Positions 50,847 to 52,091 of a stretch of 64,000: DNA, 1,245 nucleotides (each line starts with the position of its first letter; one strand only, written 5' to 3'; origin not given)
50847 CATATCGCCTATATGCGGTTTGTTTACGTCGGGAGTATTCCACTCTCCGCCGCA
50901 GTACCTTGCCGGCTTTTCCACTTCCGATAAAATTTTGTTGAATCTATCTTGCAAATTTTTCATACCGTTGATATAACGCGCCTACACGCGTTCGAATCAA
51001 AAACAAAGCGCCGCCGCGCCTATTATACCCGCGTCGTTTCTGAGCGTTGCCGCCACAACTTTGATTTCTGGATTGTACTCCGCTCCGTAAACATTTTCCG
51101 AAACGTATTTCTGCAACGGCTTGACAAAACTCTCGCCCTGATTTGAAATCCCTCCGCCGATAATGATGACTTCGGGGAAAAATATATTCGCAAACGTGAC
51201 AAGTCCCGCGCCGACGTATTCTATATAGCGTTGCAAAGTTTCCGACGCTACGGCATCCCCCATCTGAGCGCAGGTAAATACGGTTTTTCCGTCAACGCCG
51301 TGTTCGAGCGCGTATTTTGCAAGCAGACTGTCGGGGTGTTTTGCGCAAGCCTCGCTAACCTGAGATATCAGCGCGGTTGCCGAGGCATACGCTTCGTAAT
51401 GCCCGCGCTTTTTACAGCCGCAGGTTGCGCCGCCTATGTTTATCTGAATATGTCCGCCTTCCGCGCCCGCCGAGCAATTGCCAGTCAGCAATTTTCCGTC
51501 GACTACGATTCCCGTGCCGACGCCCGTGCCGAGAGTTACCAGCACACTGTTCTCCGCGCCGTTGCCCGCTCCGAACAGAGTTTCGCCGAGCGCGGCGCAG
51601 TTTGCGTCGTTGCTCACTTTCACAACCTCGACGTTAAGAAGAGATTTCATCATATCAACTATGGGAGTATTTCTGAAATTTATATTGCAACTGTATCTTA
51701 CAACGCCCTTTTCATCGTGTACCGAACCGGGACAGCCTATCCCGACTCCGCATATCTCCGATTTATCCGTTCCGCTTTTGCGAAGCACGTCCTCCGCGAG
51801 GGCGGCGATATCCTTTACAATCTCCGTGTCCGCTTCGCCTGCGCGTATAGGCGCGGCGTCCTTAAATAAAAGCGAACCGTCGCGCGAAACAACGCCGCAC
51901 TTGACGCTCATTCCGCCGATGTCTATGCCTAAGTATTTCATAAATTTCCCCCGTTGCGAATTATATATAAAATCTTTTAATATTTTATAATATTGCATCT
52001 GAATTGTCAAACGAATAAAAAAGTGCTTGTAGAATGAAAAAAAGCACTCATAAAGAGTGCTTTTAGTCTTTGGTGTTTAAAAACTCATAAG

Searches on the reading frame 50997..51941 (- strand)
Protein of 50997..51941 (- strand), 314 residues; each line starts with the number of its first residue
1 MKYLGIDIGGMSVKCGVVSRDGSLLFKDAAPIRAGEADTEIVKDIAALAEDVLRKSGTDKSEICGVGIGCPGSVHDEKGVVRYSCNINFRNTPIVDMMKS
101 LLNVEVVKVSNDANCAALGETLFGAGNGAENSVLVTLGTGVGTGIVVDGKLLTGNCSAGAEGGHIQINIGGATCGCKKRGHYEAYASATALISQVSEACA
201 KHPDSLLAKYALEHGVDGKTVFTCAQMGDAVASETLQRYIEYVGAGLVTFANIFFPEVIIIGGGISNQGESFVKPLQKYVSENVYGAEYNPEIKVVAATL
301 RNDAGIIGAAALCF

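Call 13: search_protein_families(library=pfam, proteins=[window:50997-51941:-])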
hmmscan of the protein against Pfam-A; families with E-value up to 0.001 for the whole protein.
window:50997-51941:- (314 aa): 2 families
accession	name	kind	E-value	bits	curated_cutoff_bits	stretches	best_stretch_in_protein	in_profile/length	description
PF00480.26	ROK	-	1.6e-62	212.2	22.9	1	3-312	1-290/294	ROK family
PF01869.26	BcrAD_BadFG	-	5.8e-06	26.5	31.5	0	4-75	1-74/271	BadF/BadG/BcrA/BcrD ATPase family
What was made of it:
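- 50997..51941 (-): ROK-family glucokinase gene (downstream neighbour). Call 13 (PF00480, E = 1.6e-62).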

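Call 14: find_homologous_proteins(query=window:50997-51941:-)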
Query window:50997-51941:- (314 aa): 7989 proteins with E <= 0.001 among 8000 candidates; the best 120 are listed.
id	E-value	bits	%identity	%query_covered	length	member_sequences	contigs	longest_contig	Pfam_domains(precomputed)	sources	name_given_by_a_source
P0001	4.5e-202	688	100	100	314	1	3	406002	PF01869.27,PF00480.27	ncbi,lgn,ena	-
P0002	1.5e-159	548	79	100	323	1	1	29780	PF01869.27,PF00480.27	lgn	-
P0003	3.0e-159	547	77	100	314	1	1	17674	PF01869.27,PF00480.27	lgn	-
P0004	3.0e-157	541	78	99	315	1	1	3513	PF01869.27,PF00480.27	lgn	-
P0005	1.3e-155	535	77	100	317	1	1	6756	PF01869.27,PF00480.27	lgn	-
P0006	1.9e-155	535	74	100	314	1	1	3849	PF01869.27,PF00480.27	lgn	-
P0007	4.3e-155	533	74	100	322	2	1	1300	PF01869.27,PF00480.27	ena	-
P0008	2.1e-154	531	74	100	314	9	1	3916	PF01869.27,PF00480.27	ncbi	-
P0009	1.9e-153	528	73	100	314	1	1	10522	PF01869.27,PF00480.27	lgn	-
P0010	2.3e-152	524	77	99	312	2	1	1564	PF01869.27,PF00480.27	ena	-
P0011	2.4e-152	524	75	100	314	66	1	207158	PF01869.27,PF00480.27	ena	-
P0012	7.0e-151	520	75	100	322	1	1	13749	PF01869.27,PF00480.27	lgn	-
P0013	1.3e-150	519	73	99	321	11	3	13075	PF00480.27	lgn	-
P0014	3.5e-149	514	74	99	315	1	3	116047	PF01869.27,PF00480.27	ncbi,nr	ncbi:MAG: ROK family protein [Bacteroides sp.]|nr:ROK family protein [Bacillota bacterium] MCM139358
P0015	1.2e-148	512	73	100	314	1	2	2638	PF01869.27,PF00480.27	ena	-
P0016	1.7e-148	512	73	99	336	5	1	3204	PF01869.27,PF00480.27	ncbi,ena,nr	ncbi:MAG: ROK family protein [Clostridia bacterium]|nr:ROK family protein [Clostridia bacterium]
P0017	2.0e-147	508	73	100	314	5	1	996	PF01869.27,PF00480.27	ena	-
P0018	4.4e-147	507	70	100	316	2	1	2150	PF00480.27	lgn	-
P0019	4.8e-147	507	72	100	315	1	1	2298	PF01869.27,PF00480.27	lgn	-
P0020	7.2e-143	493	71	100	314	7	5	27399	PF00480.27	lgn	-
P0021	8.8e-143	493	69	100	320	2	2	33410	PF01869.27,PF00480.27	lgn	-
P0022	3.3e-142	491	69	100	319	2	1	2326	PF00480.27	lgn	-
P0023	5.3e-142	490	70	100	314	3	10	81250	PF00480.27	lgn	-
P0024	5.3e-142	490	70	100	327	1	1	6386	PF00480.27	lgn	-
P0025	1.8e-141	489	70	100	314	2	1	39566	PF01869.27,PF00480.27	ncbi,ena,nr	ncbi:MAG: ROK family protein [Clostridiales bacterium]|nr:ROK family protein [Clostridiales bacteriu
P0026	1.9e-139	482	71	100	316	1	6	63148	PF01869.27,PF00480.27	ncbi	-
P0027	5.4e-139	481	73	93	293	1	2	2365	PF00480.27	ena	-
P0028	2.6e-138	478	69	100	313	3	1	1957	PF01869.27,PF00480.27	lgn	-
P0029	3.1e-138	478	68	100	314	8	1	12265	PF00480.27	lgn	-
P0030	3.3e-137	475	68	100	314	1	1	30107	PF00480.27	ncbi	-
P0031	2.6e-136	472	67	100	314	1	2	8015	PF01869.27,PF00480.27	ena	-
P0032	5.5e-136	471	68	100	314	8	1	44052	PF00480.27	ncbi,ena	-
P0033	6.8e-136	470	68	100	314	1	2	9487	PF00480.27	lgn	-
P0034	8.0e-136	470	69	100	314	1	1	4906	PF01869.27,PF00480.27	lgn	-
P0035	8.1e-136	470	66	100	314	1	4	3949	PF01869.27,PF00480.27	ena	-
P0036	1.1e-135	470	66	100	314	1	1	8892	PF01869.27,PF00480.27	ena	-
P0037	1.7e-135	469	67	100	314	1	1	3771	PF00480.27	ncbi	-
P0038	3.2e-135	468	68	99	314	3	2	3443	PF01869.27,PF00480.27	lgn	-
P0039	5.2e-135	467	67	100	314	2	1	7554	PF00480.27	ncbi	-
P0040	6.8e-135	467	67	100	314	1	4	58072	PF00480.27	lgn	-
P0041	1.5e-134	466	67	100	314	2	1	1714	PF01869.27,PF00480.27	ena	-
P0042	1.7e-134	466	66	100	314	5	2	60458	PF01869.27,PF00480.27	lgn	-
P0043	1.9e-134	466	69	100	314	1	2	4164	PF00480.27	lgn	-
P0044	2.7e-134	465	67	99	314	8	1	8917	PF00480.27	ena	-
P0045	3.1e-134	465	66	100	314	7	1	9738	PF01869.27,PF00480.27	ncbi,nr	ncbi:MAG: ROK family protein [Clostridia bacterium]|nr:ROK family protein [Clostridia bacterium]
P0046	6.3e-134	464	65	96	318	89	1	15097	PF01869.27,PF00480.27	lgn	-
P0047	1.1e-133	463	68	100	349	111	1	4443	PF00480.27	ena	-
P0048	1.5e-133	463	67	100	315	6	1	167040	PF01869.27,PF00480.27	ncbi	-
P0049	2.5e-133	462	67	99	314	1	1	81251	PF01869.27,PF00480.27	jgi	-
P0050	4.6e-133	461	67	100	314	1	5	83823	PF01869.27,PF00480.27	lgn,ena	-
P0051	4.9e-133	461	65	100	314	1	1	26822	PF00480.27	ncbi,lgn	-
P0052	1.1e-132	460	66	100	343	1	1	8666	PF00480.27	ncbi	-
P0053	2.4e-132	459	67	100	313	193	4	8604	PF00480.27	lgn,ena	-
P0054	2.4e-132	459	67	100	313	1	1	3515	PF00480.27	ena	-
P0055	2.7e-132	459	67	100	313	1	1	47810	PF00480.27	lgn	-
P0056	2.7e-132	459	66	100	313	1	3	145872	PF00480.27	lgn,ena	-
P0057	3.7e-132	458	66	100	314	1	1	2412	PF00480.27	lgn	-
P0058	3.9e-132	458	67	99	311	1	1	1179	PF00480.27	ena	-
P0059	4.1e-132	458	66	100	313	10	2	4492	PF01869.27,PF00480.27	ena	-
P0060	4.3e-132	458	65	100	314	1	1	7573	PF01869.27,PF00480.27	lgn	-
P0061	5.8e-132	457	67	100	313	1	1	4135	PF00480.27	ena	-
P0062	6.0e-132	457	67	100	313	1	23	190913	PF00480.27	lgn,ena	-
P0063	6.0e-132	457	67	100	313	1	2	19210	PF00480.27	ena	-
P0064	6.0e-132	457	67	100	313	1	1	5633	PF00480.27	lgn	-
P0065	6.1e-132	457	67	100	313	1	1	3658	PF00480.27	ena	-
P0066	6.1e-132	457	67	100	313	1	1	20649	PF00480.27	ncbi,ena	-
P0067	6.3e-132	457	65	100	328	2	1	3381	PF00480.27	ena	-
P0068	6.8e-132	457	66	100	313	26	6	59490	PF00480.27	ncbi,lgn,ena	-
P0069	7.5e-132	457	66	100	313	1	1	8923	PF00480.27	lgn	-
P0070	7.9e-132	457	66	100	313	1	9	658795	PF00480.27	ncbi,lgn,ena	-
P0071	7.9e-132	457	66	100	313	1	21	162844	PF00480.27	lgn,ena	-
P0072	8.3e-132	457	66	100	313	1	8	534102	PF00480.27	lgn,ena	-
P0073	8.6e-132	457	66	100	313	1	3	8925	PF00480.27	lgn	-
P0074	8.7e-132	457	66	100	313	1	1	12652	PF00480.27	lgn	-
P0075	8.9e-132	457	66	100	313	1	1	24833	PF00480.27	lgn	-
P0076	9.3e-132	457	66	100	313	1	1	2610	PF00480.27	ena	-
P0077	1.2e-131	457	66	100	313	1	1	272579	PF00480.27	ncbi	ncbi:MAG: ROK family protein [Christensenellales bacterium]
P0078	1.3e-131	456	65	100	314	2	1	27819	PF01869.27,PF00480.27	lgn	-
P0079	1.3e-131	456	66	100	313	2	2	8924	PF00480.27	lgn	-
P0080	1.4e-131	456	66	100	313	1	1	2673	PF00480.27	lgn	-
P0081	1.5e-131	456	66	100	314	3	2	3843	PF01869.27,PF00480.27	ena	-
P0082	1.7e-131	456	67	100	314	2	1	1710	PF01869.27,PF00480.27,PF00370.28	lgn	-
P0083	2.1e-131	456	66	100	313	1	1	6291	PF00480.27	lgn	-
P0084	2.2e-131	456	67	100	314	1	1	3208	PF01869.27,PF00480.27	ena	-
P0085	2.2e-131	456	66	100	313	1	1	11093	PF00480.27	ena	-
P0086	2.5e-131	455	66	100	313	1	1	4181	PF00480.27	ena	-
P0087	2.7e-131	455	66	100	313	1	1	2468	PF00480.27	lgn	-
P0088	3.8e-131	455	67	100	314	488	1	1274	PF00480.27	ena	-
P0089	5.2e-131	454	67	100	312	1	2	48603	PF00480.27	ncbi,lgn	-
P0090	6.3e-131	454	66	100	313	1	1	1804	PF00480.27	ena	-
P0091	6.8e-131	454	65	100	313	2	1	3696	PF01869.27,PF00480.27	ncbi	-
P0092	1.1e-130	453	66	100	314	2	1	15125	PF01869.27,PF00480.27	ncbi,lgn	-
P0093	1.7e-130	453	65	96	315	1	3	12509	PF01869.27,PF00480.27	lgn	-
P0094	1.7e-130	453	64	96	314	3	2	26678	PF00480.27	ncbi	-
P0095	3.5e-130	452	65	100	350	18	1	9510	PF01869.27,PF00480.27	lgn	-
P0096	6.0e-130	451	66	100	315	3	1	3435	PF00480.27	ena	-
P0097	7.1e-130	451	64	100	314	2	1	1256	PF00480.27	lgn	-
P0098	2.8e-129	449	64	100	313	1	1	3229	PF00480.27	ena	-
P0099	3.4e-129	448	66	100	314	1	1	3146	PF00480.27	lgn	-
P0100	9.7e-129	447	66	97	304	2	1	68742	PF00480.27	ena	-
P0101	2.4e-128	446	64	100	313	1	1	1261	PF01869.27,PF00480.27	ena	-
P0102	3.4e-128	445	65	96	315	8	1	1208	PF00480.27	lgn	-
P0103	9.8e-128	444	64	100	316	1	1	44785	PF00480.27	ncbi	-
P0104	1.1e-126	440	63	100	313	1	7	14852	PF01869.27,PF00480.27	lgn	-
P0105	2.7e-126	439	63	100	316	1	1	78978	PF00480.27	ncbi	-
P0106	5.4e-126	438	65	100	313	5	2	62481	PF00480.27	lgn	-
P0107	7.6e-126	437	66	100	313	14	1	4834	PF00480.27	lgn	-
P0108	1.1e-125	437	63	100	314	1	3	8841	PF00480.27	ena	-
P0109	5.9e-124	431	61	96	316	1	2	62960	PF00480.27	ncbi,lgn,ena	-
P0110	6.1e-124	431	62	96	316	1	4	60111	PF01869.27,PF00480.27,PF00370.28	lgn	-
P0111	2.6e-123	429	62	100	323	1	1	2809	PF00480.27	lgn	-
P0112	3.2e-123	429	62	100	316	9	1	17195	PF01869.27,PF00480.27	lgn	-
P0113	3.4e-123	429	64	100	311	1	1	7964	PF00480.27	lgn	-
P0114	3.9e-123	428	59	100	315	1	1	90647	PF01869.27,PF00480.27,PF02685.23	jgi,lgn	-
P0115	1.6e-122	427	63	100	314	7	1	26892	PF01869.27,PF00480.27,PF00370.28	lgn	-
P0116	3.3e-122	425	62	96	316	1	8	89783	PF01869.27,PF00480.27,PF00370.28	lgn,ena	-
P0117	3.8e-122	425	60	99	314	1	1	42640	PF01869.27,PF00480.27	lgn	-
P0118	4.2e-122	425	61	100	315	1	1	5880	PF00480.27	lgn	-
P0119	5.6e-122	425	63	100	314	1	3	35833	PF01869.27,PF00480.27,PF00370.28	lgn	-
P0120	1.1e-121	424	62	100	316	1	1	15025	PF01869.27,PF00480.27,PF00370.28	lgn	-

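Call 15: find_encoding_contigs(protein=P0001, flank=3000, max_places=3)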
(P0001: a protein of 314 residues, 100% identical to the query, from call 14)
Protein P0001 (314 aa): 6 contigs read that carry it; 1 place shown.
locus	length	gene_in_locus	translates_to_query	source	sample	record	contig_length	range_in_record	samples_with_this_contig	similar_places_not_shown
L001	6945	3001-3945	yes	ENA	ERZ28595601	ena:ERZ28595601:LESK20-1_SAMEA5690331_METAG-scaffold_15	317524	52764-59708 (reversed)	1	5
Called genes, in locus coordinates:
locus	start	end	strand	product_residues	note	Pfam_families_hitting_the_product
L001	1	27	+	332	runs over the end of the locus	PF06723:MreB_Mbl, PF00022:Actin (faint)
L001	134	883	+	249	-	PF01656:CbiA, PF02374:ArsA_ATPase, PF06564:CBP_BcsQ (faint), PF09140:MipZ (weak), PF10609:ParA, PF13614:AAA_31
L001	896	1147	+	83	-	-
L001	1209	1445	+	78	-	-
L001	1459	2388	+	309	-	PF02163:Peptidase_M50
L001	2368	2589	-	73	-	PF12844:HTH_19 (weak), PF13560:HTH_31, PF01381:HTH_3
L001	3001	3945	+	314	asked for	PF00480:ROK, PF01869:BcrAD_BadFG (faint)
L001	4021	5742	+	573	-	PF19864:Radical_SAM_N2, PF04055:Radical_SAM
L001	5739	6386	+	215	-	PF10105:DUF2344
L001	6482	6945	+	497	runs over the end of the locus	PF10150:RNase_E_G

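Call 16: find_encoding_contigs(protein=P0002, flank=3000, max_places=2)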
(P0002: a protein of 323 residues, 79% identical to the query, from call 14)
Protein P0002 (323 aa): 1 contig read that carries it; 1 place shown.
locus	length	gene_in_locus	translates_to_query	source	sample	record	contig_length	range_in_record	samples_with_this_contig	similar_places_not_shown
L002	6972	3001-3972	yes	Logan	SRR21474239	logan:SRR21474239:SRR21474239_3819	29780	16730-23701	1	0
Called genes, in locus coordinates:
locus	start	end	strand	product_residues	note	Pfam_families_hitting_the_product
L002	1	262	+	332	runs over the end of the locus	PF00022:Actin (faint), PF06723:MreB_Mbl, PF00012:HSP70 (faint)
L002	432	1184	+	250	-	PF01656:CbiA, PF02374:ArsA_ATPase, PF06564:CBP_BcsQ (faint), PF09140:MipZ, PF10609:ParA, PF13614:AAA_31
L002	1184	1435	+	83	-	-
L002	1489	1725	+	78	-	-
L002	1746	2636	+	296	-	PF02163:Peptidase_M50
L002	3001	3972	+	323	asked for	PF00480:ROK, PF01869:BcrAD_BadFG (weak)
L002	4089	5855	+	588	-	PF19864:Radical_SAM_N2, PF04055:Radical_SAM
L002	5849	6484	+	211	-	PF10105:DUF2344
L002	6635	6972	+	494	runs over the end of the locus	PF10150:RNase_E_G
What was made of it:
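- L002 has the motif array but no HTH gene (call 16).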

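Call 17: find_encoding_contigs(protein=P0003, flank=3000, max_places=2)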
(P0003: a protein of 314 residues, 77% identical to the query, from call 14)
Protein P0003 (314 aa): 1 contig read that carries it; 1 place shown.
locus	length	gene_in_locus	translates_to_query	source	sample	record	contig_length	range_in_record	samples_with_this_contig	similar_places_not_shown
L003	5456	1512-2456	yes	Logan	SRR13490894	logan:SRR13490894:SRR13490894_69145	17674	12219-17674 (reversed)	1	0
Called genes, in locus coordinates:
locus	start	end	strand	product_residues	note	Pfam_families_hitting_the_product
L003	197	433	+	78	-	-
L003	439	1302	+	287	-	PF02163:Peptidase_M50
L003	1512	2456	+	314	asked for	PF00480:ROK, PF01869:BcrAD_BadFG (weak)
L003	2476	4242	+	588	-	PF19864:Radical_SAM_N2, PF04055:Radical_SAM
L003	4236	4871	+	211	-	PF10105:DUF2344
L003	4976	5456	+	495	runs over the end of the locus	PF10150:RNase_E_G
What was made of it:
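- On Type III toxin-antitoxin (ToxIN-like): The downstream gene is a ROK kinase (PF00480, E = 1.6e-62; call 13) in conserved housekeeping synteny (calls 15-17).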

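Call 22: find_related_loci(query=A1, collection=genome_contigs, flank=2500)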
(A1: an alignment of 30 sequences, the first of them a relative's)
Query A1 (314 aa) in genome_contigs; peptide patterns used: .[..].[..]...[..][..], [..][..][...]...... (x = any residue, [..] = any of these).
600 stretches matched a pattern (row limit reached: there are more); 535 encode a relative of the query (tblastn E <= 1e-3); the best 80 are kept; 80 distinct loci.
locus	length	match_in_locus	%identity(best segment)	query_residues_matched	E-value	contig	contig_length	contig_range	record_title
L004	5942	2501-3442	67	1-314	4e-143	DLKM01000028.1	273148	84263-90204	MAG TPA_asm: Christensenella sp. UBA7588 UBA7588_contig_65, whole genome shotgun sequence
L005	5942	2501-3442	68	1-314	2e-142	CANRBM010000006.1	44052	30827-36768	MAG: uncultured Clostridia bacterium isolate Lapin-030__bin15 genome assembly, contig: Lapin-030__NODE_1236_length_44052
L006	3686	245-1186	68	1-314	5e-143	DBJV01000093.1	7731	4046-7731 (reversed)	MAG TPA_asm: Christensenella sp. UBA767 UBA767_contig_16292, whole genome shotgun sequence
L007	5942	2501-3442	68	1-314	3e-141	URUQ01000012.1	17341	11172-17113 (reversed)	uncultured Clostridiales bacterium isolate UMGS1366 genome assembly, contig: NODE_495_length_17341_cov_6.272591, whole g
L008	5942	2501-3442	67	1-314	5e-141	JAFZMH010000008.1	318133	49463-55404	MAG: Clostridia bacterium isolate RGIG7896 Water_buffalos_Reticulum.Co__c3220575, whole genome shotgun sequence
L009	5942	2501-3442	65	1-314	3e-139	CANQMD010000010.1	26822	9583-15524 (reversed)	MAG: uncultured Clostridia bacterium isolate Lapin-014__bin23 genome assembly, contig: Lapin-014__NODE_1403_length_26822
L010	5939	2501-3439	67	1-314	5e-139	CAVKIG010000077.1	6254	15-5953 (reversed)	bacterium isolate H07686-L1_cleanbin_000016 genome assembly, contig: Spades_H07686-L1_contig_4991, whole genome shotgun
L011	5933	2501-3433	67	1-314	3e-138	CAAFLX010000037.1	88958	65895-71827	MAG TPA_asm: Clostridia bacterium, isolate HGM11462, WGS project CAAFLX010000000 data, contig: SRS1596867_146_k141_26397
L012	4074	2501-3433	68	1-314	3e-139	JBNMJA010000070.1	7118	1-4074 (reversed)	MAG: Bacillota bacterium isolate CM_BacCAG2167.82 k141_209396_length_7118_cov_14.0000, whole genome shotgun sequence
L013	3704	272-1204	67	1-314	2e-139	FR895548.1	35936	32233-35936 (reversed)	Firmicutes bacterium CAG:475 genomic scaffold, scf62, whole genome shotgun sequence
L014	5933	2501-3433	66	1-314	3e-137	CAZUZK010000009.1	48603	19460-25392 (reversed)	MAG TPA_asm: uncultured Bacteroides sp. isolate SRP225648_co1_487 genome assembly, contig: NODE_1256_length_48603_cov_55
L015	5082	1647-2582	66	1-312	5e-137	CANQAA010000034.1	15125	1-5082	MAG: uncultured Clostridia bacterium isolate Lapin-002__bin24 genome assembly, contig: Lapin-002__NODE_5081_length_15125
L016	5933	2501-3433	66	1-314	3e-136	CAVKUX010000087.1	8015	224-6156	Anaeroplasmataceae bacterium isolate H07689-L1_cleanbin_000022 genome assembly, contig: Spades_H07689-L1_contig_4600, wh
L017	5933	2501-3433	66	1-314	3e-136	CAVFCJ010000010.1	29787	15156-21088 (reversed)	bacterium isolate H07646-L1_cleanbin_000016 genome assembly, contig: Spades_H07646-L1_contig_714, whole genome shotgun s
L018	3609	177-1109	66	1-314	9e-138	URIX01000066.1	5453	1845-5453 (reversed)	uncultured Clostridiales bacterium isolate UMGS1042 genome assembly, contig: NODE_739_length_5453_cov_4.33994, whole gen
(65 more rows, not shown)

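Call 24: find_encoding_contigs(protein=P0004, flank=1500, max_places=1)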
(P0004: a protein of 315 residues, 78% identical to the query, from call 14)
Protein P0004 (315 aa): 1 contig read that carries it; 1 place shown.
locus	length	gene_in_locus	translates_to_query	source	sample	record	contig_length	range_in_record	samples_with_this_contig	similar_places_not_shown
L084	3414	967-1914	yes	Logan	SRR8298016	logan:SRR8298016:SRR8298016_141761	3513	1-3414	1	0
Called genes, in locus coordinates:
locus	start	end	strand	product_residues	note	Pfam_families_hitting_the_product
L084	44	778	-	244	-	PF00657:Lipase_GDSL, PF13472:Lipase_GDSL_2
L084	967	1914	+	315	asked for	PF00480:ROK, PF01869:BcrAD_BadFG (weak)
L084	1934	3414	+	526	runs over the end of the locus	?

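Call 25: find_encoding_contigs(protein=P0005, flank=1500, max_places=1)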
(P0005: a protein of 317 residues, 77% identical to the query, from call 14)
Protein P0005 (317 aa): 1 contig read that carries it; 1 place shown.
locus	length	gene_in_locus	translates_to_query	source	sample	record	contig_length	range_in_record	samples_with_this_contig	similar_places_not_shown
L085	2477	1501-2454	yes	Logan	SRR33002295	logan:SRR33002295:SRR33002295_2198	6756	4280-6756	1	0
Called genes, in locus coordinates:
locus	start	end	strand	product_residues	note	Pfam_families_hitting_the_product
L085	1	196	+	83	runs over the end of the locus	-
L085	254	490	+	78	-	-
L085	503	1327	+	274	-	PF02163:Peptidase_M50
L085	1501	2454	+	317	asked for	PF00480:ROK, PF01869:BcrAD_BadFG (faint)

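Call 26: find_encoding_contigs(protein=P0009, flank=1500, max_places=1)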
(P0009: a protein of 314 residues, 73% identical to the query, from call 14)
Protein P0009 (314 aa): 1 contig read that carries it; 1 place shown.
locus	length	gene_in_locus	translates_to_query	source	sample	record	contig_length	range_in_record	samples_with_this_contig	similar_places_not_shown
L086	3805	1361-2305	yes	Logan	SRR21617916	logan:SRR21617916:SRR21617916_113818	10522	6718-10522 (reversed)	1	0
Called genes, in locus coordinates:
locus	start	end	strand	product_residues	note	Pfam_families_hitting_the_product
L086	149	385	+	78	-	-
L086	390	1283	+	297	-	PF02163:Peptidase_M50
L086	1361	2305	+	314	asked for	PF00480:ROK, PF01869:BcrAD_BadFG (weak)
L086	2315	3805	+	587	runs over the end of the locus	PF19864:Radical_SAM_N2, PF04055:Radical_SAM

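Call 27: find_encoding_contigs(protein=P0011, flank=1500, max_places=1)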
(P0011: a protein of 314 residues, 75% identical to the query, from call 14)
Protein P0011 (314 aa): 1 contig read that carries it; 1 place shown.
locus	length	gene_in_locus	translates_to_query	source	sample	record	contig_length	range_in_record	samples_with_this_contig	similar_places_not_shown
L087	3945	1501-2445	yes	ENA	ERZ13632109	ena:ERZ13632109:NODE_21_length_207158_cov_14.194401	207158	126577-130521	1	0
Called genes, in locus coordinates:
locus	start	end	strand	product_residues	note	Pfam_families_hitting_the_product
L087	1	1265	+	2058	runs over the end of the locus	PF13195:DUF4011, PF13086:AAA_11, PF13245:AAA_19 (faint), PF13604:AAA_30 (faint), PF13086:AAA_11 (weak), PF13087:AAA_12, PF18741:MTES_1575, PF11784:DUF3320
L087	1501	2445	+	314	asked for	PF00480:ROK, PF01869:BcrAD_BadFG (faint)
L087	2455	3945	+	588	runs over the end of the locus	PF19864:Radical_SAM_N2, PF04055:Radical_SAM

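Call 28: find_encoding_contigs(protein=P0012, flank=1500, max_places=1)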
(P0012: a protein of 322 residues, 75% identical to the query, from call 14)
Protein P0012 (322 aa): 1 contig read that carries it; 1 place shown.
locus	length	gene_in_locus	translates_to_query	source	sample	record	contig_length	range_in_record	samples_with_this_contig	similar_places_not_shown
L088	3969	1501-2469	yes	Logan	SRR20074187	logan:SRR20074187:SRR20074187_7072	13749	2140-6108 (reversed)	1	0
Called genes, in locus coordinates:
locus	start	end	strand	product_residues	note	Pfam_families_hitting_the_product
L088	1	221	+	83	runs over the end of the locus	-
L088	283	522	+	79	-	-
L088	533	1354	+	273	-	PF02163:Peptidase_M50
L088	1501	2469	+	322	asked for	PF00480:ROK, PF01869:BcrAD_BadFG (faint)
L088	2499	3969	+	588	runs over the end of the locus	PF19864:Radical_SAM_N2, PF04055:Radical_SAM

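Call 47: find_encoding_contigs(protein=P0010, flank=1500, max_places=2)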
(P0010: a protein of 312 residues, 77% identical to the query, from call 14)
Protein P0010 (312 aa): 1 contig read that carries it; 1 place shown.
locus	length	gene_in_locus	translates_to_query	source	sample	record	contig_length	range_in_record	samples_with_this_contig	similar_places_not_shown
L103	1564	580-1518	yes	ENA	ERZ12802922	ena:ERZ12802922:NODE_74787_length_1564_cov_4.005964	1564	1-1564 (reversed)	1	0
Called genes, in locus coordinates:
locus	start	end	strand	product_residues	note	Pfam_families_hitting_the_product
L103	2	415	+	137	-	?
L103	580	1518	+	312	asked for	PF00480:ROK, PF01869:BcrAD_BadFG (faint)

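Call 48: find_encoding_contigs(protein=P0006, flank=1500, max_places=2)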
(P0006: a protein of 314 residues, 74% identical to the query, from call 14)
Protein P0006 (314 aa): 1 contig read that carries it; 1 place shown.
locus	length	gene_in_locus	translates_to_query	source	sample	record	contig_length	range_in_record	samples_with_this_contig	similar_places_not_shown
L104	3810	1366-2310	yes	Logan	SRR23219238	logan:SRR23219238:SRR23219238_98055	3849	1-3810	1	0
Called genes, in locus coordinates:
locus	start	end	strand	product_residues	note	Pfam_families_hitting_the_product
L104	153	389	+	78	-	-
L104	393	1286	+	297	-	PF02163:Peptidase_M50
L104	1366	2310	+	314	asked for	PF00480:ROK, PF01869:BcrAD_BadFG (weak)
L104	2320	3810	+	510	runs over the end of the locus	?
